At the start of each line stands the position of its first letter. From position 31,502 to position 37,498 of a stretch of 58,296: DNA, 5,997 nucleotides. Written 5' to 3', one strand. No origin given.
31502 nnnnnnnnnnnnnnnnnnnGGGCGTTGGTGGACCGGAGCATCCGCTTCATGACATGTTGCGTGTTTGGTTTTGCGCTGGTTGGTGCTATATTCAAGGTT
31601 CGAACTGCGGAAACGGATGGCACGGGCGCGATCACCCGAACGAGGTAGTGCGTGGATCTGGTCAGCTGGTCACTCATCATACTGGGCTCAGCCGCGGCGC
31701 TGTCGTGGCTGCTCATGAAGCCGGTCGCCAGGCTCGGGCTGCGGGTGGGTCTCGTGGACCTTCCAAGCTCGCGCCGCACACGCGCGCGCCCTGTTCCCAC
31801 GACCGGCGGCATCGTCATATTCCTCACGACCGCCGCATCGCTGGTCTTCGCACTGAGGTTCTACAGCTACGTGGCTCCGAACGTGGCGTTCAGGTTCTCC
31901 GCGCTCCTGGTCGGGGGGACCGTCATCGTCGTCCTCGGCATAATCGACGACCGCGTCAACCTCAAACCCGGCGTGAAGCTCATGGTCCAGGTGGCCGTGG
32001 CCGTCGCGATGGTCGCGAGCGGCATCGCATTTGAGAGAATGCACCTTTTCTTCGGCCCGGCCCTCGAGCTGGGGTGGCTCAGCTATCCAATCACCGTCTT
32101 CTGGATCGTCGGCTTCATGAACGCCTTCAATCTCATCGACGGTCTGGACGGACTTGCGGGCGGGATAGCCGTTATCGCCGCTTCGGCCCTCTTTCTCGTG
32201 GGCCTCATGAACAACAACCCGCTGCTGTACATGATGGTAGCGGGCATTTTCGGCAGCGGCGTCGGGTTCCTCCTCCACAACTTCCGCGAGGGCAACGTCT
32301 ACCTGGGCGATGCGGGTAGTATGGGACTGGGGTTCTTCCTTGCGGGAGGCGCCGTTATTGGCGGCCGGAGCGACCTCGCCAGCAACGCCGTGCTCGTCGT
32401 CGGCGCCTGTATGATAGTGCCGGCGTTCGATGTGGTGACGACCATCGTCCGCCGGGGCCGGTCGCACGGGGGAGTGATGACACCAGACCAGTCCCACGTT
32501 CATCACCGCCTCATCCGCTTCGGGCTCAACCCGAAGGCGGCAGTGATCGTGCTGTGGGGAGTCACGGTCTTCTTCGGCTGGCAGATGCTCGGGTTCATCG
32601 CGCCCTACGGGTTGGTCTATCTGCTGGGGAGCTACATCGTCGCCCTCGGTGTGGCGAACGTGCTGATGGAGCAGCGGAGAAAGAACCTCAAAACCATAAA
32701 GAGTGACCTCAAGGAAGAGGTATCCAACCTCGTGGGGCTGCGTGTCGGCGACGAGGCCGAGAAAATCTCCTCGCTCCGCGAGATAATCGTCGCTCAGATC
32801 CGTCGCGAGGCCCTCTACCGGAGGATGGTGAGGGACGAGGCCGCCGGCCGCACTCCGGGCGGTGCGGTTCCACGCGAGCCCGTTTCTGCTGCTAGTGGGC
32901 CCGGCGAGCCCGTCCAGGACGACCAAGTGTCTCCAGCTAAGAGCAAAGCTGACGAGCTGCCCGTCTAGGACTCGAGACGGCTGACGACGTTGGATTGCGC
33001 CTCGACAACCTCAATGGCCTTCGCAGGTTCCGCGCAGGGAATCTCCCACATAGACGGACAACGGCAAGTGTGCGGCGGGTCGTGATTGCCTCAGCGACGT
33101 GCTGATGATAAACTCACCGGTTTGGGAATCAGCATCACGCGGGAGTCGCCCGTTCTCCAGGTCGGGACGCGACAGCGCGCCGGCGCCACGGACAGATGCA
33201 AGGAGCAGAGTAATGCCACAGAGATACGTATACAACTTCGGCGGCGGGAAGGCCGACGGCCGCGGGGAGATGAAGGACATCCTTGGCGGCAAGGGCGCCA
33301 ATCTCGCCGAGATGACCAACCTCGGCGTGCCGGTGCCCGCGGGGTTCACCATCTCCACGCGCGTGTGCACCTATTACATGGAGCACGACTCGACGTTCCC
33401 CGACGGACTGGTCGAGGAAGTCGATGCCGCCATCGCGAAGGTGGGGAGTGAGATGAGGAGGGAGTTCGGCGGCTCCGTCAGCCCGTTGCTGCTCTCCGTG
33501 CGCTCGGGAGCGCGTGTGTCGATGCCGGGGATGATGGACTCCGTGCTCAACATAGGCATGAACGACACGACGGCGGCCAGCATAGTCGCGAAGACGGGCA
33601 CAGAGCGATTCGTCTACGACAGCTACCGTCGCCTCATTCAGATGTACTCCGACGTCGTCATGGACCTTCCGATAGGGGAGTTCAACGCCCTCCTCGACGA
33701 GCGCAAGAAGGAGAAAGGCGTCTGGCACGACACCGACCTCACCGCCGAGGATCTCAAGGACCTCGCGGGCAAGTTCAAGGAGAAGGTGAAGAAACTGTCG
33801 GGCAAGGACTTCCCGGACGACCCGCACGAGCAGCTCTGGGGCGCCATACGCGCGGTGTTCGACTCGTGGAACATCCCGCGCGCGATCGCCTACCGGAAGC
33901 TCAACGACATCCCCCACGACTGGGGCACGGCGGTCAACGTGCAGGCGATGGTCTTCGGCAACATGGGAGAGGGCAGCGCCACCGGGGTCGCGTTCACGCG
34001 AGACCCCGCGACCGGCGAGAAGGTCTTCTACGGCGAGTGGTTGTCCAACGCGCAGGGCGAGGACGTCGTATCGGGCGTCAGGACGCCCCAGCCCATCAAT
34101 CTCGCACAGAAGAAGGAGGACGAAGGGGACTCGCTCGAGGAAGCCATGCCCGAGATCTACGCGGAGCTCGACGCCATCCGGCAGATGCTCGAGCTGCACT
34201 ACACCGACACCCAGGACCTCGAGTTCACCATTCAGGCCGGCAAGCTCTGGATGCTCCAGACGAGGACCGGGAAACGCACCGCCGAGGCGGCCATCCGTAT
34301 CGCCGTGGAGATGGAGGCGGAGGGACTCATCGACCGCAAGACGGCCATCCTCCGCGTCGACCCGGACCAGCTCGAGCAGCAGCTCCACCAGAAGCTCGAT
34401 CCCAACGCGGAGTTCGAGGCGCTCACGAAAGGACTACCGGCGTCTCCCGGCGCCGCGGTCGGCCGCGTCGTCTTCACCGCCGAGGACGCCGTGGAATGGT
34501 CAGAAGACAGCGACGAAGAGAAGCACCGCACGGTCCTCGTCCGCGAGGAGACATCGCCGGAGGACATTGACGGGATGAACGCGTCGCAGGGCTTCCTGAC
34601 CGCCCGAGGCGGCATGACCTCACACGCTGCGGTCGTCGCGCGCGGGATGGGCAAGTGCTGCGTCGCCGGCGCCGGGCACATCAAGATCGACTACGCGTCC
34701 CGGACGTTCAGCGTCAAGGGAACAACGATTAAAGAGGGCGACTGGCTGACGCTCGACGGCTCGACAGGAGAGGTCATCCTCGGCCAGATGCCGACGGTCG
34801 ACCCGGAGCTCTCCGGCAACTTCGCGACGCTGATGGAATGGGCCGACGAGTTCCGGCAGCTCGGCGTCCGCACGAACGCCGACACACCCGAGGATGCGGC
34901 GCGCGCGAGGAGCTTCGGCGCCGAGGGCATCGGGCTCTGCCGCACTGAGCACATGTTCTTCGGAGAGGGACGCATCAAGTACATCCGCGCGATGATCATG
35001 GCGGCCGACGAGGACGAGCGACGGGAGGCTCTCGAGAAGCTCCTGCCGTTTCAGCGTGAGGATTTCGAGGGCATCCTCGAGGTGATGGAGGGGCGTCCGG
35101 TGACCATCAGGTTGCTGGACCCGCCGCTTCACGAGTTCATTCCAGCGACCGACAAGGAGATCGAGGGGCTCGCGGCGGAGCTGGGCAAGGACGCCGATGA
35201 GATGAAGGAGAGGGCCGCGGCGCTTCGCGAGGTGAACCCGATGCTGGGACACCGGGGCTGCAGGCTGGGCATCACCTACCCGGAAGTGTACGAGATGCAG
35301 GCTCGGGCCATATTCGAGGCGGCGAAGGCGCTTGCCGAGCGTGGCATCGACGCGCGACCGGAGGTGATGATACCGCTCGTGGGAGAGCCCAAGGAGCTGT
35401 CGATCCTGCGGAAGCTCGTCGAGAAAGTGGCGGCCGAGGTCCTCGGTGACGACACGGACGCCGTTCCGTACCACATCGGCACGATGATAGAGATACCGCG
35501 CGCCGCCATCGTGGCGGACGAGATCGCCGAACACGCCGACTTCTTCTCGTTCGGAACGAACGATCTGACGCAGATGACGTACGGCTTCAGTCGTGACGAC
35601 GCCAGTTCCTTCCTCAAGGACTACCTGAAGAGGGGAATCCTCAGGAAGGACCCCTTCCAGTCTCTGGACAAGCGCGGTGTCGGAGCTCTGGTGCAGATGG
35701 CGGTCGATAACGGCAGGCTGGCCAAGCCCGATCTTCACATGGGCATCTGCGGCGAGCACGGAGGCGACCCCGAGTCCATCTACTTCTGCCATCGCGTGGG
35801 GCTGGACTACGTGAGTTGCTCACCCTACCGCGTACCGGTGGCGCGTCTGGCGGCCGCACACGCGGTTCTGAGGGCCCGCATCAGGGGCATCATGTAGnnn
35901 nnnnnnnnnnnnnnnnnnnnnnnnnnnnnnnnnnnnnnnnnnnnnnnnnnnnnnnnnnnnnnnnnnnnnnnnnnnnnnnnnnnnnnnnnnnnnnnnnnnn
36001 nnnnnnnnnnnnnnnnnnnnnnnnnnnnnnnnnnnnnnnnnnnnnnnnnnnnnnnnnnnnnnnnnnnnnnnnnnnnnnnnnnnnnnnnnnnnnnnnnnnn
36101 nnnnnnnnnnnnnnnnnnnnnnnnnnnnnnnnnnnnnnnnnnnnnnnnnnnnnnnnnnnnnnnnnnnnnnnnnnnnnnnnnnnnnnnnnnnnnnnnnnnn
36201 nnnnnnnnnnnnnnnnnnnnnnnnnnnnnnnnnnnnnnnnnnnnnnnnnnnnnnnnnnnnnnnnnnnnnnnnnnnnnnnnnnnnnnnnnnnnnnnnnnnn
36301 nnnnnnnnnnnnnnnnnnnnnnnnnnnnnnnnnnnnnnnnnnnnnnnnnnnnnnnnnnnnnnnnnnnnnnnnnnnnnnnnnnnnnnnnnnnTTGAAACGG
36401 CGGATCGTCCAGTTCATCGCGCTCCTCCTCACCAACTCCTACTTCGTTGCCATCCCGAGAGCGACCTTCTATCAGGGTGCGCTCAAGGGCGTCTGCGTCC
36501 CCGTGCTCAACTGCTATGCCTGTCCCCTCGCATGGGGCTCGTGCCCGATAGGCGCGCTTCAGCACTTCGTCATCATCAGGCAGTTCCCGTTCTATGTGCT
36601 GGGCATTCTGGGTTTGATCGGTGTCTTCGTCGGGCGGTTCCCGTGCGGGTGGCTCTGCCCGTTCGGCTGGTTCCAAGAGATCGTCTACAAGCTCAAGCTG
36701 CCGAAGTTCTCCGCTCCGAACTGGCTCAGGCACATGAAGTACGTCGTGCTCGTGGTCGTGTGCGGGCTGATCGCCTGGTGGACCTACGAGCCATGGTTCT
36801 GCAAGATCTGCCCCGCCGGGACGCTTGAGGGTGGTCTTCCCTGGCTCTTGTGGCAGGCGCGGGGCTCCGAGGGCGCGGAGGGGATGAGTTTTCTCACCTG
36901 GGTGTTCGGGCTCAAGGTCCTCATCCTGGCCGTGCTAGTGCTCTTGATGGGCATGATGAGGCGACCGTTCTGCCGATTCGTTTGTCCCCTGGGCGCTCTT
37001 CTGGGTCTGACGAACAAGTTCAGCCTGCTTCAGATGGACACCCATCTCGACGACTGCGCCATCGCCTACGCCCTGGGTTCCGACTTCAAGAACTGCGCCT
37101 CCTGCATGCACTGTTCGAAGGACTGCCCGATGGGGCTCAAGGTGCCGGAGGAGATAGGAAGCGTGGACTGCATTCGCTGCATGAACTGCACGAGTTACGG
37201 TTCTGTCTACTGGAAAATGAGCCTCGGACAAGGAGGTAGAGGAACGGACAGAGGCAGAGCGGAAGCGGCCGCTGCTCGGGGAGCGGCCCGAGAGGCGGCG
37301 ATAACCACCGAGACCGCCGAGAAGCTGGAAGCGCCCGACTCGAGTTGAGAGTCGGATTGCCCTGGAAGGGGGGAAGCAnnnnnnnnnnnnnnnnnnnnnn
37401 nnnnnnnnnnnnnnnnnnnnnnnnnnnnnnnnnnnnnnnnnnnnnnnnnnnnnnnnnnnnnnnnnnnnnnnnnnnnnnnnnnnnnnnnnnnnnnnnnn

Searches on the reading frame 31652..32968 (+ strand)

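Call 33: search_protein_families(library=ncbifam, proteins=[window:31652-32968:+], max_evalue=0.001)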
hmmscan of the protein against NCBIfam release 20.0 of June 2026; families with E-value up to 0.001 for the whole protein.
window:31652-32968:+ (438 aa): 3 families
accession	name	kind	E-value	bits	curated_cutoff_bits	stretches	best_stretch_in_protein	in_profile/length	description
TIGR02380.1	ECA_wecA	exception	3.9e-44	151.2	326.05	1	14-308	10-301/346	UDP-N-acetylglucosamine--undecaprenyl-phosphate N-acetylglucosaminephosphotransferase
NF053644.1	MraY_archaea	equivalog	5.7e-23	81.8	450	1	107-308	151-335/340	pseudomurein biosynthesis MraY family phospho-N-acetylmuramoyl-pentapeptide-transferase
TIGR00445.1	mraY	equivalog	3.9e-18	66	192.05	1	38-306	26-308/321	phospho-N-acetylmuramoyl-pentapeptide-transferase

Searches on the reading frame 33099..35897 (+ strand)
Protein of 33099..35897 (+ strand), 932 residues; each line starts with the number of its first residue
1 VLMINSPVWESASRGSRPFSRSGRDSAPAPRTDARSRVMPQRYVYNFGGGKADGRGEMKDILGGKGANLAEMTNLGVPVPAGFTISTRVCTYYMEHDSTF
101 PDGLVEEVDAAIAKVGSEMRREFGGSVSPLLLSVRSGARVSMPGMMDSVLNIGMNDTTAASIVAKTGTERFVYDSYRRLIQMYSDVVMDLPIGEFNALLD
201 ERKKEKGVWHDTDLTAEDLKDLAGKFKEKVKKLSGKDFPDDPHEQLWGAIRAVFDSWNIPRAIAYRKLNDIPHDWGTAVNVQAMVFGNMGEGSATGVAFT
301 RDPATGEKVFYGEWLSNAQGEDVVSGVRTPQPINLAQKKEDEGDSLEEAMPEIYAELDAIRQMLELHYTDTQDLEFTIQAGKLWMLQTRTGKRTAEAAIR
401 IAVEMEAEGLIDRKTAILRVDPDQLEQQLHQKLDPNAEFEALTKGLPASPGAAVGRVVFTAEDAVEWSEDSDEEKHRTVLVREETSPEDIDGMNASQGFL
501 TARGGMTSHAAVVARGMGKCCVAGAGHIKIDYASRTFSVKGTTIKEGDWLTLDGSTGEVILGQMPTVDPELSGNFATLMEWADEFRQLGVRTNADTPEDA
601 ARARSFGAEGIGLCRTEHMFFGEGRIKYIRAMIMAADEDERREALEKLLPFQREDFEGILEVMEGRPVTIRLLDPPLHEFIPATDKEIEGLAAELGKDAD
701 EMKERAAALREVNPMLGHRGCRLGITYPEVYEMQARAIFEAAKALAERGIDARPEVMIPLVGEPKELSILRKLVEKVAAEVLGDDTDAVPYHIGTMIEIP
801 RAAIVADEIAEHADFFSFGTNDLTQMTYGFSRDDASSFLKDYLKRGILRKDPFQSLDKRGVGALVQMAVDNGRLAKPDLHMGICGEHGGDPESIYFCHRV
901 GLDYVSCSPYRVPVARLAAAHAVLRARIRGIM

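Call 7: search_protein_families(library=pfam, proteins=[window:33099-35897:+], max_evalue=0.001)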
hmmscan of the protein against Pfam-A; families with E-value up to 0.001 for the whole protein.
window:33099-35897:+ (932 aa): 3 families
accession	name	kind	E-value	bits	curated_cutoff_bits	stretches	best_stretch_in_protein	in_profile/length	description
PF02896.24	PEP-utilizers_C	-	4.3e-83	279.3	22.8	1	572-922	4-291/293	PEP-utilising enzyme, PEP-binding domain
PF01326.24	PPDK_N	-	4.7e-55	187.6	27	3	105-340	78-227/328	Pyruvate phosphate dikinase, AMP/ATP-binding domain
PF00391.29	PEP-utilizers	-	7.9e-25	86.7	23.1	1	476-557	3-72/72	PEP-utilising enzyme, mobile domain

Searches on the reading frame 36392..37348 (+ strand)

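Call 7: search_protein_families(library=pfam, proteins=[window:36392-37348:+], max_evalue=0.001)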
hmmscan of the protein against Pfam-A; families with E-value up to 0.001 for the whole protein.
window:36392-37348:+ (318 aa): 2 families
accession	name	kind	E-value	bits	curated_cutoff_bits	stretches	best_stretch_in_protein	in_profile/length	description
PF12801.12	Fer4_5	-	3.8e-13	49.6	22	2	69-101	9-40/48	4Fe-4S binding domain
PF13183.11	Fer4_8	-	0.00045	21.1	27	0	193-249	10-68/68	4Fe-4S dicluster domain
